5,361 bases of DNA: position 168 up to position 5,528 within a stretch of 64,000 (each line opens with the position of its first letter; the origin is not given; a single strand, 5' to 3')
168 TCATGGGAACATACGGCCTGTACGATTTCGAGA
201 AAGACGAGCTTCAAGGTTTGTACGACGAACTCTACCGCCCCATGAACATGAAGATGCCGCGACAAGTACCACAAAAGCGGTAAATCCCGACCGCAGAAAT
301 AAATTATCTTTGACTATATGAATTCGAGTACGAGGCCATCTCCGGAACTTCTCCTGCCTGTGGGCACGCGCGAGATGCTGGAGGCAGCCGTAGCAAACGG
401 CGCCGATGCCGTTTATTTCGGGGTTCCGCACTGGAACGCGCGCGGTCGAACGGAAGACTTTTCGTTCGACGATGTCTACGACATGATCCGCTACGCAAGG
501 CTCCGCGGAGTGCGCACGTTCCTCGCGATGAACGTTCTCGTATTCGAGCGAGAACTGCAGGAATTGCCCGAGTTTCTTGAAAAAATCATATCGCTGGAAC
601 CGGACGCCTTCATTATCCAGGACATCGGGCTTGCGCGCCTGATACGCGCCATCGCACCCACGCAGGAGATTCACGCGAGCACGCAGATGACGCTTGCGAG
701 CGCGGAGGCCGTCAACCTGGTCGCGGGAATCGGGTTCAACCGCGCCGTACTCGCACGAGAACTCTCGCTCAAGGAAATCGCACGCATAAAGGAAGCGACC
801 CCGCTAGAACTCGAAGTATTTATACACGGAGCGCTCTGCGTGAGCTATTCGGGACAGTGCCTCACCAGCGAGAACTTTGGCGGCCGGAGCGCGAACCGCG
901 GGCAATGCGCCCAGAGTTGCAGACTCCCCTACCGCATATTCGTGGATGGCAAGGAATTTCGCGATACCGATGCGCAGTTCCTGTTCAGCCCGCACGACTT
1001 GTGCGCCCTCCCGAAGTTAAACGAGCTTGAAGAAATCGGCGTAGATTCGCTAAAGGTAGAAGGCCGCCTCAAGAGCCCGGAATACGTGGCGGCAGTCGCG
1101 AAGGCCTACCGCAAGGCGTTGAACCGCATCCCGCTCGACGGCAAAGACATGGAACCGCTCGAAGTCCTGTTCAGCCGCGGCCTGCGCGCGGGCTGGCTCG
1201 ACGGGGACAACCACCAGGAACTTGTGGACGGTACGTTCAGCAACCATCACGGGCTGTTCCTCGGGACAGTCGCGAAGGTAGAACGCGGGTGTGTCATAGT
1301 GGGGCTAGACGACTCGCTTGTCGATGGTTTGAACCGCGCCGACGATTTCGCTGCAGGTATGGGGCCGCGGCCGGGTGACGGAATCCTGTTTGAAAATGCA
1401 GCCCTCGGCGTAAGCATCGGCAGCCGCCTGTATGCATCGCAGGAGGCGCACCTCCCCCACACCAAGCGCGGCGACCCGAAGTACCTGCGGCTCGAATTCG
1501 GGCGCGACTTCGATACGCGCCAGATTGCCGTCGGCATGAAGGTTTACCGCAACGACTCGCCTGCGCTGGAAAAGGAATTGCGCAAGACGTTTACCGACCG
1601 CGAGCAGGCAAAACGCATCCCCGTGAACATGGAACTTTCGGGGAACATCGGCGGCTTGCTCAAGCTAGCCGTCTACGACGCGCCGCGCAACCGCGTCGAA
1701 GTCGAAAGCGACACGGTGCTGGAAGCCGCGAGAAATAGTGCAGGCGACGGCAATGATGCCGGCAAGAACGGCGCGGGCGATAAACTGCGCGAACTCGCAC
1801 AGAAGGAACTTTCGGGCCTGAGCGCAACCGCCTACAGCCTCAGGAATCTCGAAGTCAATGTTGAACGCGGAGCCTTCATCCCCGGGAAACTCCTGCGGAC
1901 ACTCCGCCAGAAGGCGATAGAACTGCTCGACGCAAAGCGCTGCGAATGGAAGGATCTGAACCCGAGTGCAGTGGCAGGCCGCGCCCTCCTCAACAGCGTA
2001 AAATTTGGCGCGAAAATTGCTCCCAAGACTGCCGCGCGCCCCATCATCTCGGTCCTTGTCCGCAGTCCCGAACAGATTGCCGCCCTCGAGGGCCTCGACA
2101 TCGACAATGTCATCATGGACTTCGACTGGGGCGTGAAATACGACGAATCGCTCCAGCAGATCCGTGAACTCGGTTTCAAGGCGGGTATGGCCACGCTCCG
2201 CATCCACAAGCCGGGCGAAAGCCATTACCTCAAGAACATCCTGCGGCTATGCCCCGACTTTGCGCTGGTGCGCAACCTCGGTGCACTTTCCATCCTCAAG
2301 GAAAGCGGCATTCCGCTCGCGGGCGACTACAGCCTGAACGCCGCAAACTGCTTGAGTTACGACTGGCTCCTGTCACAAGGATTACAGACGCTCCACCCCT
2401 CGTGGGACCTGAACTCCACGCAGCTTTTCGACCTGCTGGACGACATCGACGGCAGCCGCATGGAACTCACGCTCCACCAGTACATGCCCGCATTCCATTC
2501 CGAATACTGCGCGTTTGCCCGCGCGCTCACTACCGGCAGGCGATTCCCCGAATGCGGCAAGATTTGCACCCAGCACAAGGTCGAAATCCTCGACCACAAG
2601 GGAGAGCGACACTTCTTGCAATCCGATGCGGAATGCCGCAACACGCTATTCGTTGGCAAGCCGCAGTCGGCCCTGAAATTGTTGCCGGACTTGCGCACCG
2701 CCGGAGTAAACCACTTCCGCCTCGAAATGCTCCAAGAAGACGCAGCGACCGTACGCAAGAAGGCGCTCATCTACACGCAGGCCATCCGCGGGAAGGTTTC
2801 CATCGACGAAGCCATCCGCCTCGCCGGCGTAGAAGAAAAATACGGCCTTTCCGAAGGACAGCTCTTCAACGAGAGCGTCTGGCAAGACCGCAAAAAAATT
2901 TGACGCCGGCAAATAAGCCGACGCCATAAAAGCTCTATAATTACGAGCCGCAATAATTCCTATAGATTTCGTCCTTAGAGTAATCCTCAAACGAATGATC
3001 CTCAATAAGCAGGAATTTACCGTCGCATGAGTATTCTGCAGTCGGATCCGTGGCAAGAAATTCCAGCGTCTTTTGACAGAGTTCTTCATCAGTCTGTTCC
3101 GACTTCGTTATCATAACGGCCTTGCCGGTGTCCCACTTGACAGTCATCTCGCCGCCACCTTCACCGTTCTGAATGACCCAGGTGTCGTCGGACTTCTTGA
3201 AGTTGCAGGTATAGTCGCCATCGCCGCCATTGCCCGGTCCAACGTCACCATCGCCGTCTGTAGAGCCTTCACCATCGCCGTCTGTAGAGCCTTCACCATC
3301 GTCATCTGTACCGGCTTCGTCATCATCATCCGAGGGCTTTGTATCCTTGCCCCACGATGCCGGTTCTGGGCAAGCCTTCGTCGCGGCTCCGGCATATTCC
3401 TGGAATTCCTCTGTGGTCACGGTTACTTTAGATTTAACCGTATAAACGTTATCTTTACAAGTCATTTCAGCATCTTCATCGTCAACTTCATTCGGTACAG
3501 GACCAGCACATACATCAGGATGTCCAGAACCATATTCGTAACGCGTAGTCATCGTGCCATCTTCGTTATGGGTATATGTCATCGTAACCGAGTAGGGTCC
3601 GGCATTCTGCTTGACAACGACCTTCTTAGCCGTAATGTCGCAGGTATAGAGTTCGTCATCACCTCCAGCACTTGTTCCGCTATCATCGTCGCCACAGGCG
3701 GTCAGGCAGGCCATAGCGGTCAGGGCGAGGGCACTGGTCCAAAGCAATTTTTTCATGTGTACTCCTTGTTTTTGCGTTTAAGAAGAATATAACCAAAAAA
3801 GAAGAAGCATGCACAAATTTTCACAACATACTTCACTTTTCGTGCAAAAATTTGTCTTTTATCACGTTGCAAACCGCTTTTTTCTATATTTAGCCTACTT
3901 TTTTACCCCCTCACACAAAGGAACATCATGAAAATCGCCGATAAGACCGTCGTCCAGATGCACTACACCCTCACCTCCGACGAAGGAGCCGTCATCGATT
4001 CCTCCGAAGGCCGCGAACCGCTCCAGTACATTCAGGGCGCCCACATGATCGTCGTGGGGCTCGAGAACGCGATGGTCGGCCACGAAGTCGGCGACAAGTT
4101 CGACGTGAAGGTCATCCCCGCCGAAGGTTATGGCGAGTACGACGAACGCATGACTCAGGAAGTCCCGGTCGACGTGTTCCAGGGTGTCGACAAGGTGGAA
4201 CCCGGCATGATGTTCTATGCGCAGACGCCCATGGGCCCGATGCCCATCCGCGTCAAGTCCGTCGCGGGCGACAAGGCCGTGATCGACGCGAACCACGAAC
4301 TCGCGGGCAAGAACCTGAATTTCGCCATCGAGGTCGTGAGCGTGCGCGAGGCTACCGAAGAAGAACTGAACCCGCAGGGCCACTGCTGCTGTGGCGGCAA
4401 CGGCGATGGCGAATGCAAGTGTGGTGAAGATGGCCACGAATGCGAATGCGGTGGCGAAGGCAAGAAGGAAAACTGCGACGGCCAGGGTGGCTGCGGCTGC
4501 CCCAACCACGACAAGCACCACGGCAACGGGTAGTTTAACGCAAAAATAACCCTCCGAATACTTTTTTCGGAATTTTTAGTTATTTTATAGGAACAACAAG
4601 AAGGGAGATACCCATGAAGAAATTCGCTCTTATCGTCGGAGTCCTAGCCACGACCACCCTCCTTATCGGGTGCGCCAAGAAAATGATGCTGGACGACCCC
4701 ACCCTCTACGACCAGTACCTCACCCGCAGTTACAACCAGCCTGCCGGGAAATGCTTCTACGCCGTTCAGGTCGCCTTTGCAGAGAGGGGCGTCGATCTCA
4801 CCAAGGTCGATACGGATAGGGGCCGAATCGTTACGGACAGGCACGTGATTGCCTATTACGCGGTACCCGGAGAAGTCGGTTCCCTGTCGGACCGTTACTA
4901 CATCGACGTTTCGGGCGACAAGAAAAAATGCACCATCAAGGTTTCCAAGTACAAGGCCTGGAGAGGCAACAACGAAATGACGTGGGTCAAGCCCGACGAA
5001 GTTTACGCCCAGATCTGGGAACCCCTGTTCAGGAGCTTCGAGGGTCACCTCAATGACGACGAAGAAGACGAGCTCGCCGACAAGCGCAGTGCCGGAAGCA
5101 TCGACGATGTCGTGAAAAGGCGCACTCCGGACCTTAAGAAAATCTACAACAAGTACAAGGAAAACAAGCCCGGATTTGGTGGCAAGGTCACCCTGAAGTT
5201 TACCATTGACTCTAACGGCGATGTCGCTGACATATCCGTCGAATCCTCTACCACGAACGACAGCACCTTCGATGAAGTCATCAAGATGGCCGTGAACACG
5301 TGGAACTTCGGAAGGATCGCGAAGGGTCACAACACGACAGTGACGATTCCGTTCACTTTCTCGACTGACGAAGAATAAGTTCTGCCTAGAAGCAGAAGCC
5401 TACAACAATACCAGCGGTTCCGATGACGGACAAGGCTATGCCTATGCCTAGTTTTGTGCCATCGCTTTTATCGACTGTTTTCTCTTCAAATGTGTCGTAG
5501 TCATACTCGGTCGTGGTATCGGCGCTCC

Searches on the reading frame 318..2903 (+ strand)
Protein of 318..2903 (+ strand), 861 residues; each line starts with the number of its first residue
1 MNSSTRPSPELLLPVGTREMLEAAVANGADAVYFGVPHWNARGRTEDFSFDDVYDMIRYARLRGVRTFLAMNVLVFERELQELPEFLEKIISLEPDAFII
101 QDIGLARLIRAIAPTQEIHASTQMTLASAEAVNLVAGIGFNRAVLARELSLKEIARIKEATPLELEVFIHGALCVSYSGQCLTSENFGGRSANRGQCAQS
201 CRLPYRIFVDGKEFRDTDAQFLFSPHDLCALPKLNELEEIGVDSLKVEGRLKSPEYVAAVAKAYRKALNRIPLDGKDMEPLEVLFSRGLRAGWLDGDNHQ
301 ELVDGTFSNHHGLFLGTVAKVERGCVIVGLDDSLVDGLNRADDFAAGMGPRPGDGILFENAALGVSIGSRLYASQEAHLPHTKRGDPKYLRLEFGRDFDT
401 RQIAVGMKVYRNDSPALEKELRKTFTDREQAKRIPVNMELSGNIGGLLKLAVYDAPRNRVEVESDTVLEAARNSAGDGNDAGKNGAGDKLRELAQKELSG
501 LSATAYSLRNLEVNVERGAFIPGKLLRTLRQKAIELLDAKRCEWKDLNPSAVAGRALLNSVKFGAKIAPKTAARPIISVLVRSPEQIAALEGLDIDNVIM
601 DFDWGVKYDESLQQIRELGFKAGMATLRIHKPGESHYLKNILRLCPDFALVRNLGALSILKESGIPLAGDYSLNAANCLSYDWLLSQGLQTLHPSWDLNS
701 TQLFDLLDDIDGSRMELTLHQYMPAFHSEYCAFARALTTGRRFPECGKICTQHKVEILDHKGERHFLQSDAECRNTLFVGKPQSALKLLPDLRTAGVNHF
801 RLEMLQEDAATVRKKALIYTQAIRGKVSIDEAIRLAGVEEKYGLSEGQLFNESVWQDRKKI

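Call 21: search_protein_families(library=pfam, proteins=[window:318-2903:+], max_evalue=0.001)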
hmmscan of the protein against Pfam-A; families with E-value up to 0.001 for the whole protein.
window:318-2903:+ (861 aa): 2 families
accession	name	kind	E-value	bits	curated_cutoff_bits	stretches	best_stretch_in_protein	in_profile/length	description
PF01136.24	Peptidase_U32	-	1.9e-91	306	22.4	2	81-299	2-232/233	Peptidase family U32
PF12392.13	DUF3656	-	5.7e-14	53.2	22.1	1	409-541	1-108/109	Collagenase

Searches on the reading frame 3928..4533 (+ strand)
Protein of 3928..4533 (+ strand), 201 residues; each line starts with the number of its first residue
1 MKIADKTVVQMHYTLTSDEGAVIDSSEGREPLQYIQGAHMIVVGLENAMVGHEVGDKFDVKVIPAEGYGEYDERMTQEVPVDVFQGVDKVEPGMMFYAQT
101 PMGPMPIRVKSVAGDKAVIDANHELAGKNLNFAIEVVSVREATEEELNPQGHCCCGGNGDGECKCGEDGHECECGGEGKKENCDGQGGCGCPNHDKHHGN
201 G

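Call 21: search_protein_families(library=pfam, proteins=[window:3928-4533:+], max_evalue=0.001)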
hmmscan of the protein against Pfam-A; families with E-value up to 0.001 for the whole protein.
window:3928-4533:+ (201 aa): 1 family
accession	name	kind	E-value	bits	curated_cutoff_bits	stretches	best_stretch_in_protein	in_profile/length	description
PF00254.34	FKBP_C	-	4.1e-11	43.5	21.1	1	3-73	5-76/94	FKBP-type peptidyl-prolyl cis-trans isomerase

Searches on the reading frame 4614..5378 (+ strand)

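Call 21: search_protein_families(library=pfam, proteins=[window:4614-5378:+], max_evalue=0.001)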
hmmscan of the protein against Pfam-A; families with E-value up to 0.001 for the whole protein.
window:4614-5378:+ (254 aa): 1 family
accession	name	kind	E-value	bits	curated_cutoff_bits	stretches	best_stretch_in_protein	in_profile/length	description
PF03544.19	TonB_C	-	2e-06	28.6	24.6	1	187-250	13-78/79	Gram-negative bacterial TonB protein C-terminal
